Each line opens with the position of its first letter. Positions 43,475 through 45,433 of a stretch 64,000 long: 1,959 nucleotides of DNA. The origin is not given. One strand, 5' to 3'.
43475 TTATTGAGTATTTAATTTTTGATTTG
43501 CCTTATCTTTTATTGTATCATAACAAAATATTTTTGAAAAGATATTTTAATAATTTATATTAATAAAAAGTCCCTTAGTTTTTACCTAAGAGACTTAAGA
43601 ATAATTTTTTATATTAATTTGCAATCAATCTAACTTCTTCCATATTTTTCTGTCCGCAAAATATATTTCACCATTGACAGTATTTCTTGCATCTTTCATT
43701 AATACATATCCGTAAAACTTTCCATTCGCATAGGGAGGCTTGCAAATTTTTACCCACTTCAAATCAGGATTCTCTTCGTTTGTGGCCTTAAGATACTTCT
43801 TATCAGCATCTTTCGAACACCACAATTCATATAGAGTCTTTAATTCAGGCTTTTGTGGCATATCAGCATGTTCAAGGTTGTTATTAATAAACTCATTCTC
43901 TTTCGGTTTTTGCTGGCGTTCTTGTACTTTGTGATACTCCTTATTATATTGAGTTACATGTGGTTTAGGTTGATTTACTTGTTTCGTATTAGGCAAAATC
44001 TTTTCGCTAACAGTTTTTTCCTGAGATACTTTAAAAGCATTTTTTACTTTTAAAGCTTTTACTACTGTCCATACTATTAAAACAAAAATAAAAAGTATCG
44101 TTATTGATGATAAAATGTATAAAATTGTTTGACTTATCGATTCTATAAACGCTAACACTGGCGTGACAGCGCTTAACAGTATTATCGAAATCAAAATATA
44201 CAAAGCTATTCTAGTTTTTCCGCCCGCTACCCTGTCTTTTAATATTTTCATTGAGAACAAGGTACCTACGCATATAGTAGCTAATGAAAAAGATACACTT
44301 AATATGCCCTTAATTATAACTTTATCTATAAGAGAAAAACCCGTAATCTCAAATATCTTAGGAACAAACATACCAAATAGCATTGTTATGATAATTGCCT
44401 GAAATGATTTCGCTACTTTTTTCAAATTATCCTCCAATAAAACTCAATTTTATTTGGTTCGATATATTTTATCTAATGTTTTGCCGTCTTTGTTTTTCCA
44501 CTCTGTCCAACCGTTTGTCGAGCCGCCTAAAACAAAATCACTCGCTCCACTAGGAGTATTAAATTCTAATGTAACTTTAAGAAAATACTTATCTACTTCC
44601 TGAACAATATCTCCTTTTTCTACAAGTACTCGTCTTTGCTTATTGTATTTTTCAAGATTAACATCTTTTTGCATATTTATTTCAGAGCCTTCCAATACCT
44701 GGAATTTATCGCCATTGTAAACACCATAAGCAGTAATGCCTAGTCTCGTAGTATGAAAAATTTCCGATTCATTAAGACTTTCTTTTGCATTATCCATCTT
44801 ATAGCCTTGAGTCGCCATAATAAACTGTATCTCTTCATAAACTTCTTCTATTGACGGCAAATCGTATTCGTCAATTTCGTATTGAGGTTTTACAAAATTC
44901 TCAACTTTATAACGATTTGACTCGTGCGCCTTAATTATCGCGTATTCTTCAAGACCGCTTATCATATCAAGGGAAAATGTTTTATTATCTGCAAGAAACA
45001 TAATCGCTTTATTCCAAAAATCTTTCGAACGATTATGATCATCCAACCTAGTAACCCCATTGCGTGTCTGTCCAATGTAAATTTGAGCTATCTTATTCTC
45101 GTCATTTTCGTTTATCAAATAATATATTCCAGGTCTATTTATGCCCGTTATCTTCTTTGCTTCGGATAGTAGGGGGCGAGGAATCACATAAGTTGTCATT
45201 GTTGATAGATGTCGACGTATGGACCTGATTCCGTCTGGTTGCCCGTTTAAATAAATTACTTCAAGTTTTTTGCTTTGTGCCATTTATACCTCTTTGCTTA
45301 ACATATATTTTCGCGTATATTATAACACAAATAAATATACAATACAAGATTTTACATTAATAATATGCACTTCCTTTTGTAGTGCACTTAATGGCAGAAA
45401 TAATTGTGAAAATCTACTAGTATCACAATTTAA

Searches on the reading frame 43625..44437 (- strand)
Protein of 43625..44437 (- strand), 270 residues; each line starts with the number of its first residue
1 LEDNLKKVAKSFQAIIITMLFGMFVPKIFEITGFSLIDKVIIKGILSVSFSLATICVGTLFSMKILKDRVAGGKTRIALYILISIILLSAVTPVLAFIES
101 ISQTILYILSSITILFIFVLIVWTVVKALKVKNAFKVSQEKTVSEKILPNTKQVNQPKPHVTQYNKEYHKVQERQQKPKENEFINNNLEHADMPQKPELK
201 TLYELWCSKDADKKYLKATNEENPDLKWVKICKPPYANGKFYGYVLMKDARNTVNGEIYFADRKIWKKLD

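Call 8: search_protein_families(library=pfam, proteins=[window:43625-44437:-], max_evalue=0.001)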
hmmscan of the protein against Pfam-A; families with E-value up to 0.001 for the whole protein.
window:43625-44437:- (270 aa): 0 families

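Call 39: search_protein_families(library=padloc, proteins=[window:43625-44437:-], max_evalue=0.01)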
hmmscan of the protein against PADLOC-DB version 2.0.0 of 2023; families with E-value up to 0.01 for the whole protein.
window:43625-44437:- (270 aa): 0 families

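Call 40: search_protein_families(library=ncbifam, proteins=[window:43625-44437:-], max_evalue=0.01)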
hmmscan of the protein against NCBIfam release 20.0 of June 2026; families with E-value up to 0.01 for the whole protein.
window:43625-44437:- (270 aa): 2 families
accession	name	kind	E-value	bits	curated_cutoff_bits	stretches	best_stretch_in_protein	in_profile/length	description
NF047874.1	MASE3_PAS_HK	subfamily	0.00096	18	560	1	15-176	111-275/655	MASE3 domain-containing sensor histidine kinase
TIGR01938.1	nqrC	equivalog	0.0083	15.8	144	0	99-260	2-169/251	NADH:ubiquinone reductase (Na(+)-transporting) subunit C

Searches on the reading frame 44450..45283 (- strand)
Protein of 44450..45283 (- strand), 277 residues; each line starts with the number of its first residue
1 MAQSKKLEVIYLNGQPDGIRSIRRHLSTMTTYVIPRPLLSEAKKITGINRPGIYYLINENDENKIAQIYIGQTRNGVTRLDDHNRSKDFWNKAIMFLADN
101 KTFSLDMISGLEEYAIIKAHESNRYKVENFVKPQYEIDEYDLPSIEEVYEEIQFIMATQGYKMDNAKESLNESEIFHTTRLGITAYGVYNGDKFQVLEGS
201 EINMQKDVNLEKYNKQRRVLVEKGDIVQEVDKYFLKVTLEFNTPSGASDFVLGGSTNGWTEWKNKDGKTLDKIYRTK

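Call 8: search_protein_families(library=pfam, proteins=[window:44450-45283:-], max_evalue=0.001)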
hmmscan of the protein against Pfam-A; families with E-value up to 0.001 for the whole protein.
window:44450-45283:- (277 aa): 2 families
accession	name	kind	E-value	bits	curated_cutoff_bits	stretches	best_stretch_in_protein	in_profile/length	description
PF14267.11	DUF4357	-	7.8e-18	64.6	38.4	1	217-270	1-54/54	Domain of unknown function (DUF4357)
PF01541.30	GIY-YIG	-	2.1e-05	25.2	22.6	1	52-112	3-56/78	GIY-YIG catalytic domain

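Call 39: search_protein_families(library=padloc, proteins=[window:44450-45283:-], max_evalue=0.01)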
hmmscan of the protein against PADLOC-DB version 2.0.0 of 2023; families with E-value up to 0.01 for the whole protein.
window:44450-45283:- (277 aa): 7 families
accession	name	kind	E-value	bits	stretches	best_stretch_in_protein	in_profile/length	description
PDLC04925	PDC-S14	-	2e-67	225.3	1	1-274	13-295/301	-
PDLC04923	PDC-S14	-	2.7e-53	179.1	1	1-274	21-310/320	-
PDLC04924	PDC-S14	-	5.7e-38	129.2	1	36-266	35-273/280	-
PDLC04922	PDC-S14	-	6.8e-34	115.5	2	7-168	6-163/305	-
PDLC04921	PDC-S14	-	6.4e-17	59.7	1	49-271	47-265/280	-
PDLC05040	PDC-S57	-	3.2e-11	41.6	1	183-275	141-225/229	-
PDLC02190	DUF3780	-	0.0005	17.4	1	190-272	271-354/361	-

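Call 40: search_protein_families(library=ncbifam, proteins=[window:44450-45283:-], max_evalue=0.01)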
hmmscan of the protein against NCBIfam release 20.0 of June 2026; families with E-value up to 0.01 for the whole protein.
window:44450-45283:- (277 aa): 1 family
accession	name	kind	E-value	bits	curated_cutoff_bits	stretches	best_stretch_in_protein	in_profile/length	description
NF003033.0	PRK03911.1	equivalog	0.0023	17.6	248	1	49-197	99-244/264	HrcA family transcriptional regulator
